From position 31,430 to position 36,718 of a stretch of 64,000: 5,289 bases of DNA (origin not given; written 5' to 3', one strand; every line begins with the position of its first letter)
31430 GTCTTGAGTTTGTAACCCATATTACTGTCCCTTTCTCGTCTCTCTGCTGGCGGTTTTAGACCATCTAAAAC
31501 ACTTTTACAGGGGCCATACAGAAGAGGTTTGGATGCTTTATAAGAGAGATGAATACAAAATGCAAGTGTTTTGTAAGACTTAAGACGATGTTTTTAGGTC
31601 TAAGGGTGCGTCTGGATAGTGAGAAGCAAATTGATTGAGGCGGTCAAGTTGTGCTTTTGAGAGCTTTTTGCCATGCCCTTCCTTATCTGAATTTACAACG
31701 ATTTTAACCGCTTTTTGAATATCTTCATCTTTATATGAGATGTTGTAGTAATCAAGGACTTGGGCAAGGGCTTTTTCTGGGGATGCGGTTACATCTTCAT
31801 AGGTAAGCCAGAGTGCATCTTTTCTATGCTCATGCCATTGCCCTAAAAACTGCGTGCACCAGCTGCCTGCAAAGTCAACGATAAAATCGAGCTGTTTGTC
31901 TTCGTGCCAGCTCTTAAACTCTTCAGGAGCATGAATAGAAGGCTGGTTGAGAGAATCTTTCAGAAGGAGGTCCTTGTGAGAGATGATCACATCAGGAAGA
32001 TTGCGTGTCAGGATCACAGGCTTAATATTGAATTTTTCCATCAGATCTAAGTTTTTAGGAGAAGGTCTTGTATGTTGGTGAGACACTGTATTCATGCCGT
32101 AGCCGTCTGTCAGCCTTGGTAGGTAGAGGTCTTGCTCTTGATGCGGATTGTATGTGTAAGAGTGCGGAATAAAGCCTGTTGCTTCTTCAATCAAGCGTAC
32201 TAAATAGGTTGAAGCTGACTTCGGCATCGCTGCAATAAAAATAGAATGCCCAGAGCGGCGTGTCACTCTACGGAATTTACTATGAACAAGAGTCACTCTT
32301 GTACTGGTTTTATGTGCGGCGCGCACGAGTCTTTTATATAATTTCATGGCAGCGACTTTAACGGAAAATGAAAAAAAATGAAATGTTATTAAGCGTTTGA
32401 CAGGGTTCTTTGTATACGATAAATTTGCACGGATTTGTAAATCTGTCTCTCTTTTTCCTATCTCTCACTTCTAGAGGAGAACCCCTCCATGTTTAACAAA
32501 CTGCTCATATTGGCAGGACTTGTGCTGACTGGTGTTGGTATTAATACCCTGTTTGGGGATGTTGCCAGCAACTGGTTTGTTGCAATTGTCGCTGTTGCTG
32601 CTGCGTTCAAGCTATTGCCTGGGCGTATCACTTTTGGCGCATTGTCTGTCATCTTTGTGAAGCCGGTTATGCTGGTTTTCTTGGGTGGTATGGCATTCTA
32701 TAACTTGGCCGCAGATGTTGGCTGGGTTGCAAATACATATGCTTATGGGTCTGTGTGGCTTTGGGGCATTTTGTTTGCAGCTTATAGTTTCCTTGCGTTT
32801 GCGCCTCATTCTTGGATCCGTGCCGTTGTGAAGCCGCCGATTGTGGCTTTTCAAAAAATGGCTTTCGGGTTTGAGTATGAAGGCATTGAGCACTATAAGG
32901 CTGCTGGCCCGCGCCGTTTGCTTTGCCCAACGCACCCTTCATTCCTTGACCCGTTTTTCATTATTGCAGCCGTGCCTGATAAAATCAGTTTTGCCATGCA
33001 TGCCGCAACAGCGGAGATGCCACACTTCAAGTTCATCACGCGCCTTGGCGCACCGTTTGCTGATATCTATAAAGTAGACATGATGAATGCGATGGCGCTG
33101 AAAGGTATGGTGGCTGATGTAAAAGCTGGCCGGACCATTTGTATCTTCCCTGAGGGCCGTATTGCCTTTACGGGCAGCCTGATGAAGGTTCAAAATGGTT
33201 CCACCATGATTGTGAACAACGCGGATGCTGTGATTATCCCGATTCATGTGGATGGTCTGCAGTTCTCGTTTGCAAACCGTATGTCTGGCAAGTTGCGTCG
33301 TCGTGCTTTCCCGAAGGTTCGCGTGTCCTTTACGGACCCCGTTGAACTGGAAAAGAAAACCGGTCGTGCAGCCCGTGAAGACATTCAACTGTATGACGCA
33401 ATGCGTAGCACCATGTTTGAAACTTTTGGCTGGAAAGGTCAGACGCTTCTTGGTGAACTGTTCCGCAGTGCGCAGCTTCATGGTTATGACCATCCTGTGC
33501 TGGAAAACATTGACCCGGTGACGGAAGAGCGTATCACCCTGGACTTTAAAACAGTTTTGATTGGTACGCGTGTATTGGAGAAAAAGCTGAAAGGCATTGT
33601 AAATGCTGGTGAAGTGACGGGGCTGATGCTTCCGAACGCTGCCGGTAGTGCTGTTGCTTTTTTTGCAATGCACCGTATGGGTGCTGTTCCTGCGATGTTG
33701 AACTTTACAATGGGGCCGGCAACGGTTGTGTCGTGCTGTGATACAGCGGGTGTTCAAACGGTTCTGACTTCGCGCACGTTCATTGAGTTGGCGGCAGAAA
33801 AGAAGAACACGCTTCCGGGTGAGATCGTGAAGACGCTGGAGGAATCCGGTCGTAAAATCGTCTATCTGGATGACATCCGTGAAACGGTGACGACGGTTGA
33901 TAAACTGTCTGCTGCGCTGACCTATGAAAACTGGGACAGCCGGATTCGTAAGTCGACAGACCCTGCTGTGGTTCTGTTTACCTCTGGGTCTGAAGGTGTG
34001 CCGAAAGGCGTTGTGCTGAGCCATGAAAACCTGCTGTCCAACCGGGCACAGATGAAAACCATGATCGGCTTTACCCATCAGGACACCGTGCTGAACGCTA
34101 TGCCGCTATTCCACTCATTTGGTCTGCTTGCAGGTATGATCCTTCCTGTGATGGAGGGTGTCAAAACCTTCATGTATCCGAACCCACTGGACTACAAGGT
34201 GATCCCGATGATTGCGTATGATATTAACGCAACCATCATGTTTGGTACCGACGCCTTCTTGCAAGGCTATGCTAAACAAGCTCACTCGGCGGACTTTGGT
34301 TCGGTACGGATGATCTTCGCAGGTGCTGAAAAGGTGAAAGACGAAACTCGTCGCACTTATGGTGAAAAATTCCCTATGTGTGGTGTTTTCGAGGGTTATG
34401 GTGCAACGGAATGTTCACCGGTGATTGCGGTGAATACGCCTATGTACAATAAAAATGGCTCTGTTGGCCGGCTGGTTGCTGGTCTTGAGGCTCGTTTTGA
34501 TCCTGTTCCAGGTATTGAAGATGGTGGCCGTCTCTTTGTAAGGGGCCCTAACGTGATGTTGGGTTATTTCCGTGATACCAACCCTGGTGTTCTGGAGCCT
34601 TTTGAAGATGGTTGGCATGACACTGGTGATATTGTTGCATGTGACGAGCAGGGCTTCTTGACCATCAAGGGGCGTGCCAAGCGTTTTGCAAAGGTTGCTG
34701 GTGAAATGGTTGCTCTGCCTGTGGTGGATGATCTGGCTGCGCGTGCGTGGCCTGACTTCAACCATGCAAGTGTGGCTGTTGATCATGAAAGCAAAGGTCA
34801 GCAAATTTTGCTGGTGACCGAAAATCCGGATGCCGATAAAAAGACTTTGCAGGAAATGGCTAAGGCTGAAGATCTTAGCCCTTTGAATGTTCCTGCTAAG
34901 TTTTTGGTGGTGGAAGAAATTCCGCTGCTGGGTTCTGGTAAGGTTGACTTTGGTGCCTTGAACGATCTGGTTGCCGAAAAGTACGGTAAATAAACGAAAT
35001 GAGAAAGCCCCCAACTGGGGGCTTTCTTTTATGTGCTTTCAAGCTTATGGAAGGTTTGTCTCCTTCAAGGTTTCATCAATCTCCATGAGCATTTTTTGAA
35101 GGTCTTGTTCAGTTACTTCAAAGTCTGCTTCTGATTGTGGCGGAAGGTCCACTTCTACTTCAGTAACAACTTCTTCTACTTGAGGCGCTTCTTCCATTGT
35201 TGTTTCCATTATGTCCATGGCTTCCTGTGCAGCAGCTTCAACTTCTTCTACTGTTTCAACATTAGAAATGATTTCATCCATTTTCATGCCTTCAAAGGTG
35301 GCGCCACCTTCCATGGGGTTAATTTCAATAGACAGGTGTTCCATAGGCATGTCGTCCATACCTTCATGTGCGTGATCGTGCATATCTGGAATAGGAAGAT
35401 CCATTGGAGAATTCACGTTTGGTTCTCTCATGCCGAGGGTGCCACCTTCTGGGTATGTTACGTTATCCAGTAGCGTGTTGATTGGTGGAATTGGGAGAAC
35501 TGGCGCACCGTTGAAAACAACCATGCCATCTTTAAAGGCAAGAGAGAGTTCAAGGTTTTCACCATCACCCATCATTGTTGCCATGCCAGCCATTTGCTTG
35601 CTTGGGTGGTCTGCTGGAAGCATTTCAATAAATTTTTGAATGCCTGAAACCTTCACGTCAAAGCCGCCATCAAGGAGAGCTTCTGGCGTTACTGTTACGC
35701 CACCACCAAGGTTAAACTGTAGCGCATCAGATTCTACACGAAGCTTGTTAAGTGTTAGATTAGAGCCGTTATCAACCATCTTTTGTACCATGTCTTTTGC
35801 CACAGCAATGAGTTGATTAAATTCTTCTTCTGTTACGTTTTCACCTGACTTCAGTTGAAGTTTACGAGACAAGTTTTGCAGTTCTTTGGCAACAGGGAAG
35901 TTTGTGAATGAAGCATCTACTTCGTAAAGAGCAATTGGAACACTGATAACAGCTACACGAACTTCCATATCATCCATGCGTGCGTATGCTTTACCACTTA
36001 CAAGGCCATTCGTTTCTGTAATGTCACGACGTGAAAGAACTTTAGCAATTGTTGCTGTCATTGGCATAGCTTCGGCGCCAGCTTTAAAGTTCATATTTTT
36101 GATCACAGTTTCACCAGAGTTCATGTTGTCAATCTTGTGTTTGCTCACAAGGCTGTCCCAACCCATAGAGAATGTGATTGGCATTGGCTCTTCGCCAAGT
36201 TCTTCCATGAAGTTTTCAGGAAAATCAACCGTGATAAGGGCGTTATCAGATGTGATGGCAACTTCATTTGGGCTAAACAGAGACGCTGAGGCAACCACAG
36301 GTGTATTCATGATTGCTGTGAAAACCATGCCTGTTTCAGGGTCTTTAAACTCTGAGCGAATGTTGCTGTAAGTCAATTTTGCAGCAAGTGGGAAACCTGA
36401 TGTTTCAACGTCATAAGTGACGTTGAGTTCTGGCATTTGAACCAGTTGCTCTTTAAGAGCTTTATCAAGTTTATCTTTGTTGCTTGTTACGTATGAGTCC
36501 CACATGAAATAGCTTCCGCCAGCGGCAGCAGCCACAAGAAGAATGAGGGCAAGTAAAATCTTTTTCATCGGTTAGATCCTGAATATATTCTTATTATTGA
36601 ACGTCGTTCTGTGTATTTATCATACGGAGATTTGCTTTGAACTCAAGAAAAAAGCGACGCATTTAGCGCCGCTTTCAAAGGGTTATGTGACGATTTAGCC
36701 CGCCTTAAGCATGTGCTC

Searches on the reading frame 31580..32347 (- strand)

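Call 77: search_protein_families(library=pfam, proteins=[window:31580-32347:-], max_evalue=0.000001)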
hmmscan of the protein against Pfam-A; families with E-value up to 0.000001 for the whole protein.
window:31580-32347:- (255 aa): 1 family
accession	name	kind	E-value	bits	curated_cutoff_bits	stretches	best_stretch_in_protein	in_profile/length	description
PF00685.33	Sulfotransfer_1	-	8.3e-08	32.4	22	1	36-215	4-193/255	Sulfotransferase domain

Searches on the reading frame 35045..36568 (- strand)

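Call 4: search_protein_families(library=pfam, proteins=[window:35045-36568:-], max_evalue=0.01)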
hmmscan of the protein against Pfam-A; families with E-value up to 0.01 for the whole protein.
window:35045-36568:- (507 aa): 2 families
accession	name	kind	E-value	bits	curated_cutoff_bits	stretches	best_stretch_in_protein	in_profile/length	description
PF09898.14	DUF2125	-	1.9e-14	54.4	24.2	1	53-361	30-319/319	Uncharacterized protein conserved in bacteria (DUF2125)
PF06097.16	DUF945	-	0.0087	15.6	26.8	0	153-357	223-457/460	Bacterial protein of unknown function (DUF945)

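Call 5: search_protein_families(library=ncbifam, proteins=[window:35045-36568:-], max_evalue=0.01)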
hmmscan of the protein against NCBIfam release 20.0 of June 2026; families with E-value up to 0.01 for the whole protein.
window:35045-36568:- (507 aa): 0 families
